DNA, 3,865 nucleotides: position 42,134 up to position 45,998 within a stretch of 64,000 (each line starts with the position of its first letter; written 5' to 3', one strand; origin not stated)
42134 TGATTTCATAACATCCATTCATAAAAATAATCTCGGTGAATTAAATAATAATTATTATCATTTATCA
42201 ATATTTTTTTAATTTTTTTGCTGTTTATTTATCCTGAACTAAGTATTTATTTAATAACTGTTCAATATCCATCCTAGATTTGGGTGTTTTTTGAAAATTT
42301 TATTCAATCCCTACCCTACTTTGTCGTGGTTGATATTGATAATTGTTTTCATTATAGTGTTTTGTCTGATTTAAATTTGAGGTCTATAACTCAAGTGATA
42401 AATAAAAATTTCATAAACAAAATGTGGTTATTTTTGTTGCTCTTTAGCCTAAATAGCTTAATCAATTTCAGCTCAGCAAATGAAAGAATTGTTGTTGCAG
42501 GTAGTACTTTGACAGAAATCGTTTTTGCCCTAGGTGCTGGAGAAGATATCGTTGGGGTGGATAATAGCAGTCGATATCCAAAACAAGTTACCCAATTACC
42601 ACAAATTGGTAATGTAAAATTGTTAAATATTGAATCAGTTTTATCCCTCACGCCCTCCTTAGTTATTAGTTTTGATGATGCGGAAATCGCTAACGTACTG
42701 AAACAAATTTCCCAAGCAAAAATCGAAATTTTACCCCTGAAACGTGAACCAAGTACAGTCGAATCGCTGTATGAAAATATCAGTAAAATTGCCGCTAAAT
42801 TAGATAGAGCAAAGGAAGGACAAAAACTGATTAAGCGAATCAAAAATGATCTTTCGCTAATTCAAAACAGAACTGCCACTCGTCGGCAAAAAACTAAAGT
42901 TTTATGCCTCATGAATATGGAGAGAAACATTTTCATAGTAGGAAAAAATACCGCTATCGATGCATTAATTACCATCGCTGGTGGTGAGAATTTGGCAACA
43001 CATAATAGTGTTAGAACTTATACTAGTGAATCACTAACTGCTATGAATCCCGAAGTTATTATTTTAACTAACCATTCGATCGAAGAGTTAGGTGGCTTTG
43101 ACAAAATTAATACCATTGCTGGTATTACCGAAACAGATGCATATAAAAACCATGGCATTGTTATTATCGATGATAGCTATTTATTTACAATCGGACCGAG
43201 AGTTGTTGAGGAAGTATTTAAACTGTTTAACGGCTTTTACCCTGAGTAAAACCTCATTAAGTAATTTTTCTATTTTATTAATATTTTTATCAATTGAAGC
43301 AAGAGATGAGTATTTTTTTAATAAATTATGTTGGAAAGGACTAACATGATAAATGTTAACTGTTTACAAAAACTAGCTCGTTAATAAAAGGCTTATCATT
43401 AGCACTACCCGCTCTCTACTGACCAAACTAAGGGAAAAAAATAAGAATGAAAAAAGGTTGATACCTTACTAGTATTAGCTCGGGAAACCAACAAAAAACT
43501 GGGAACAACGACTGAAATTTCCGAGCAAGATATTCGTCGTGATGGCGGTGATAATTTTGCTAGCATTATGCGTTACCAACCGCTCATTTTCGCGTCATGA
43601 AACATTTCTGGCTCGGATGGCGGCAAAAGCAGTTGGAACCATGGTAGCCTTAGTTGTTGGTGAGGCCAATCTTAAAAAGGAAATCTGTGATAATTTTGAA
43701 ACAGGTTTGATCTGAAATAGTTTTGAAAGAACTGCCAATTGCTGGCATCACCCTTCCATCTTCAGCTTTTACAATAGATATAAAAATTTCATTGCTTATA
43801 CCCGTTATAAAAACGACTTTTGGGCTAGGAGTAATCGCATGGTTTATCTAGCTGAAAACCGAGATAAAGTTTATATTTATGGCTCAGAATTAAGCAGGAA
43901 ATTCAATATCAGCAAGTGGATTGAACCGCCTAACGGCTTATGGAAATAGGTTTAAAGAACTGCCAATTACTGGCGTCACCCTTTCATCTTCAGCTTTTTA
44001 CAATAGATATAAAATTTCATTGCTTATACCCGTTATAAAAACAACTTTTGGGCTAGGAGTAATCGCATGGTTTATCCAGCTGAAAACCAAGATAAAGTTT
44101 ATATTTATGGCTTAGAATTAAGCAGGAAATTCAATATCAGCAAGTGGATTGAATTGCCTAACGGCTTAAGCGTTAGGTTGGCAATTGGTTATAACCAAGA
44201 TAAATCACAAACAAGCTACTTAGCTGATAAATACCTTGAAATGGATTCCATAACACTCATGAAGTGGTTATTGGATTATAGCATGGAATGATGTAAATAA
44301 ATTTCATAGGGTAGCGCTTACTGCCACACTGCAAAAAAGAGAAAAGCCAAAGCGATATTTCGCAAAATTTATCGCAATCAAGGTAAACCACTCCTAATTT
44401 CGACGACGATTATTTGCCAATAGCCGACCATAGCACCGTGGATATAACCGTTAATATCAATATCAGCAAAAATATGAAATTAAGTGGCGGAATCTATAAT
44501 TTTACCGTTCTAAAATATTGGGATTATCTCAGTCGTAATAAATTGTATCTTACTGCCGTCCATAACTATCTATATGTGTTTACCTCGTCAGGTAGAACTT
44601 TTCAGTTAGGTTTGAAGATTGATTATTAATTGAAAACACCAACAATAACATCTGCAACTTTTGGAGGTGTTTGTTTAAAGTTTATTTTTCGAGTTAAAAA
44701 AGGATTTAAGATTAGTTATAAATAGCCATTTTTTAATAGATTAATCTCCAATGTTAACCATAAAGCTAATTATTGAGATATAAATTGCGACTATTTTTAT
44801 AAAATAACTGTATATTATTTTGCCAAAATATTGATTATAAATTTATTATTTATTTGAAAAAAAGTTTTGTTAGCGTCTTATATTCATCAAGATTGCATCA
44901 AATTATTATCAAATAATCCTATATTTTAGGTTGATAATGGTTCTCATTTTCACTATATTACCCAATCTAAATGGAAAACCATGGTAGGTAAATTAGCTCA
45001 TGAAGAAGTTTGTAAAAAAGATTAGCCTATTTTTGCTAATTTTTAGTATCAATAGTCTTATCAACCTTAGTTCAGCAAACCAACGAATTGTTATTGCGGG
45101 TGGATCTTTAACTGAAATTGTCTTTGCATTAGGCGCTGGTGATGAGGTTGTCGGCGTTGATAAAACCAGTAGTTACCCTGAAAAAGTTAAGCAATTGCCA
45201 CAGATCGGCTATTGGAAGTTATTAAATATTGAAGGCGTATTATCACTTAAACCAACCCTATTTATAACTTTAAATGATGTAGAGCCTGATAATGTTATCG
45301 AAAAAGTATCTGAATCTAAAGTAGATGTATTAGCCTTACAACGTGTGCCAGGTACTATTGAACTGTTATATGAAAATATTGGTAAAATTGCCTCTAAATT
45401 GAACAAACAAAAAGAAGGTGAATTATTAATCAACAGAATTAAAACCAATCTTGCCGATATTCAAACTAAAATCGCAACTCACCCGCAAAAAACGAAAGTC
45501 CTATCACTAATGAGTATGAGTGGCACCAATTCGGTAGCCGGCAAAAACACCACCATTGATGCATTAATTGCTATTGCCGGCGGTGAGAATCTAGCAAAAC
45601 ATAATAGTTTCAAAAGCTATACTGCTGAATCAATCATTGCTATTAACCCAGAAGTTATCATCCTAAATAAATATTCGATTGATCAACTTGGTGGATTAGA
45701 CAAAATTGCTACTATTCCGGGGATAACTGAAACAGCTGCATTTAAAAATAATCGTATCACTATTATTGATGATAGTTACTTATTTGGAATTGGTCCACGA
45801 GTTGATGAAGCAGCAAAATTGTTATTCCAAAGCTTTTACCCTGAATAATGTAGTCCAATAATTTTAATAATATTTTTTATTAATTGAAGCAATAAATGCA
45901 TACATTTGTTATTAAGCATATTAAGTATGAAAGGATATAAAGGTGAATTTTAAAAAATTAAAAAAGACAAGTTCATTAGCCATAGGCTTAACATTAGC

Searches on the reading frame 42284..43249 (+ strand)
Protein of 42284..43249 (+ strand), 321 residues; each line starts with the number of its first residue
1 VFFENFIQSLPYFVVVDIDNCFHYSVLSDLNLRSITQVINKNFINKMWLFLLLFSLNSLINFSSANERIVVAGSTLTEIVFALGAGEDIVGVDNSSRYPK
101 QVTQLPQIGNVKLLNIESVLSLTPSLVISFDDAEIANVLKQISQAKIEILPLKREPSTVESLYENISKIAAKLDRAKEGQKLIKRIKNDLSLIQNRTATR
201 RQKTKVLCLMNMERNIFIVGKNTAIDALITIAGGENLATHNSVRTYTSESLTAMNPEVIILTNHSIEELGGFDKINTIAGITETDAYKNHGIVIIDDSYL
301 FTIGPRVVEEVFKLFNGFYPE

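Call 67: search_protein_families(library=pfam, proteins=[window:42284-43249:+], max_evalue=0.001)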
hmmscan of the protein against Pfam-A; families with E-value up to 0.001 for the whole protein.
window:42284-43249:+ (321 aa): 1 family
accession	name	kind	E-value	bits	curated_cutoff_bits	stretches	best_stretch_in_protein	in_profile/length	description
PF01497.23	Peripla_BP_2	-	2.9e-28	99.3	27.5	1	69-298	1-234/235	Periplasmic binding protein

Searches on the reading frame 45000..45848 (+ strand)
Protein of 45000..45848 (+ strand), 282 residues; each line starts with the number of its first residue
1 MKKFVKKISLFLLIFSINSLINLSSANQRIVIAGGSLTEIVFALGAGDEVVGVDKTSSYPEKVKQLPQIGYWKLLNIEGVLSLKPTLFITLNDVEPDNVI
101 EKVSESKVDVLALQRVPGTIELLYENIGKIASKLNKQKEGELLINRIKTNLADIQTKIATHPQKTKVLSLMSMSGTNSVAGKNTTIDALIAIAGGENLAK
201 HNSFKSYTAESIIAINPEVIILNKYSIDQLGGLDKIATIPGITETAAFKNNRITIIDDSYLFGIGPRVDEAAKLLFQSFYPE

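Call 67: search_protein_families(library=pfam, proteins=[window:45000-45848:+], max_evalue=0.001)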
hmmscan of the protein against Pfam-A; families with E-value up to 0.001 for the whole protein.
window:45000-45848:+ (282 aa): 1 family
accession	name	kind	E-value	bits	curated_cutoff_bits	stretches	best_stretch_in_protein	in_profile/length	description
PF01497.23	Peripla_BP_2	-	8.5e-32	110.9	27.5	1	30-259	1-234/235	Periplasmic binding protein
